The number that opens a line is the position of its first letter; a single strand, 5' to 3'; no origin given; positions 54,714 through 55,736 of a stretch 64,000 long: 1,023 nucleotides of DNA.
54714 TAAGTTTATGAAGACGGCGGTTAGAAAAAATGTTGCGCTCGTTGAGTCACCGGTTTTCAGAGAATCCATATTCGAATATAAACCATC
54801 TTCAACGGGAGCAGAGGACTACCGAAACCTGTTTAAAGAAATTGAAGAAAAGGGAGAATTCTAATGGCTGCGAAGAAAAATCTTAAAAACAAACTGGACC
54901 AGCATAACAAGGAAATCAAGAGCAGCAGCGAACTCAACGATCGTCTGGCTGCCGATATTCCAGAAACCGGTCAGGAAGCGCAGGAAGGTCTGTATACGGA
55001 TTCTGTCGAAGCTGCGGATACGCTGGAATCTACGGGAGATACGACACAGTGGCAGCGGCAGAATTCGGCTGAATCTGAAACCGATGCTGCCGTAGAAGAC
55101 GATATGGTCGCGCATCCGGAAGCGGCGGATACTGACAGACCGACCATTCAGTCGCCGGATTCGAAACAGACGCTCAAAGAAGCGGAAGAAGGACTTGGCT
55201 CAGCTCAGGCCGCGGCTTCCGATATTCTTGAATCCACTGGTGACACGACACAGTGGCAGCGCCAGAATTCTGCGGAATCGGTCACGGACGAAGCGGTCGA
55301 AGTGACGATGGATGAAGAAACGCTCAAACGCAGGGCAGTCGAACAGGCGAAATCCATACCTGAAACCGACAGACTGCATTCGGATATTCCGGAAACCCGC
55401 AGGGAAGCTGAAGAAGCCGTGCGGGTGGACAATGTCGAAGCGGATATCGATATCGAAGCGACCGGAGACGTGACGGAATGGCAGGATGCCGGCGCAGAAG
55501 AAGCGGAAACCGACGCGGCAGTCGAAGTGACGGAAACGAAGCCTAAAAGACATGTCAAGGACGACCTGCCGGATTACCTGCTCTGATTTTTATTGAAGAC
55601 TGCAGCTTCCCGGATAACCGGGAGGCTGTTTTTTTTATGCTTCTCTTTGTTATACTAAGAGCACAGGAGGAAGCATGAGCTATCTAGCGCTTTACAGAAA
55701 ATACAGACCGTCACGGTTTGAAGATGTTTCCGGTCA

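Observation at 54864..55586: Adaptor candidate: Lys-rich N-terminal peptide plus three acidic repeats with an invariant tryptophan core under purifying selection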

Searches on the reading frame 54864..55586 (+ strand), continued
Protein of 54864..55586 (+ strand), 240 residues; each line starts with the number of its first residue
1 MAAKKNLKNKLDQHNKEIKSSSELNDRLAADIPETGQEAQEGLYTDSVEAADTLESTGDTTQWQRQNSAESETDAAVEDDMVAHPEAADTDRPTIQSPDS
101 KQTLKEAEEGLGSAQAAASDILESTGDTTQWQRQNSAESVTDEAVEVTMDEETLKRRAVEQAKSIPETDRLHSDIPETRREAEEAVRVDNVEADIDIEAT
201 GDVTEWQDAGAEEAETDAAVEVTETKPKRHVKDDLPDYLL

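Call 86: search_protein_families(library=pfam, proteins=[P0037, P0038, P0004], max_evalue=1)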
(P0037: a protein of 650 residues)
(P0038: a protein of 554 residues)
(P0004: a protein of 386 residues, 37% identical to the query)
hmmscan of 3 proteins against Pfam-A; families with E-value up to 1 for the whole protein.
P0037 (650 aa): 8 families
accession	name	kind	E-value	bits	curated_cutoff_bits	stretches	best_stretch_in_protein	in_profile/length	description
PF06439.18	3keto-disac_hyd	-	4.5e-05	24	26.8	0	181-213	5-35/187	3-keto-disaccharide hydrolase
PF13009.11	Integrase_2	-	0.00021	20.9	25.4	0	397-433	286-322/327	Putative integrase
PF21799.2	MurD-like_N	-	0.00067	20.3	27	0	48-74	22-47/88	Mur ligase MurD-like, N-terminal domain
PF12193.13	Sulf_coat_C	-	0.0018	18.8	25.2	0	186-202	13-29/134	Sulfolobus virus coat protein C terminal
PF18726.6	HEPN_SAV_6107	-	0.01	16.8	27.2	0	68-121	22-76/98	SAV_6107-like HEPN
PF20650.2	DUF6810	-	0.021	15.2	25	0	164-224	14-72/141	Family of unknown function (DUF6810)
PF05592.18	Bac_rhamnosid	-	0.059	13.7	22.2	0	168-195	48-75/102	Bacterial alpha-L-rhamnosidase concanavalin-like domain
PF10393.14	Matrilin_ccoil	-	0.091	12.9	26.3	1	499-525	20-44/45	Trimeric coiled-coil oligomerisation domain of matrilin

P0038 (554 aa): 4 families
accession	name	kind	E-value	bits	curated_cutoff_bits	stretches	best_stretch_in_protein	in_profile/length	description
PF23258.1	DUF7072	-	0.1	12.4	27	0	323-345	8-31/66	Domain of unknown function (DUF7072)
PF06882.17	DUF1263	-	0.2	12.2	27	0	207-227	23-43/57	Protein of unknown function (DUF1263)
PF05677.18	DUF818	-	0.28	10.6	20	0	393-519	221-348/365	Chlamydia CHLPS protein (DUF818)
PF02124.21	Marek_A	-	0.38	11.6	24.1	0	231-264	28-60/90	Marek's disease glycoprotein A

P0004 (386 aa): 0 families

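Call 106: predict_structure(alignment_id=A7)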
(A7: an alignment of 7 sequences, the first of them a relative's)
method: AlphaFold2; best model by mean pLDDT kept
length: 190 residues; sequences in the alignment: 7
mean_pLDDT: 49.3   pTM: 0.12
mean pLDDT of the five models: 49.3, 44.8, 44.0, 43.4, 42.6
residues with pLDDT >= 90: 0; 70-90: 0; 50-70: 86; < 50: 104
segments of 3 or more residues with pLDDT < 50: 1-24, 82-108, 125-128, 142-149, 154-156, 158-160, 164-168, 174-178
pLDDT, mean of each block of 10 residues (from residue 1): 43 45 51 59 56 52 51 51 46 39 47 51 51 50 48 49 50 48 48
secondary structure, 60 per line:
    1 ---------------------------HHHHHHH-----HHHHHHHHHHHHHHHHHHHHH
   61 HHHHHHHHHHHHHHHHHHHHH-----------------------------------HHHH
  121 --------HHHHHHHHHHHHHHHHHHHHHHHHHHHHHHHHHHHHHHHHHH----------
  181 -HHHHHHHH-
elements in order: H28-34 H40-81 H117-120 H129-170 H182-189

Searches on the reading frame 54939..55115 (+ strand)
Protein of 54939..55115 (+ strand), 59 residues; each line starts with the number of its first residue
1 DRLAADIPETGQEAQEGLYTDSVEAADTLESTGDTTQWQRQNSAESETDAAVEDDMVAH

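Call 85: search_solved_structures(query=A5, max_evalue=10)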
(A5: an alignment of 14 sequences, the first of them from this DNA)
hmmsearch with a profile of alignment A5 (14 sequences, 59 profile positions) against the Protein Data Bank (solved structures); distinct sequences matched with E-value up to 10: 1.
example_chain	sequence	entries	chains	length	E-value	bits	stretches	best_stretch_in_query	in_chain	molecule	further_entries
3kst_A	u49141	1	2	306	1.6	12.2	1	31-50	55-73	Endo-1,4-beta-xylanase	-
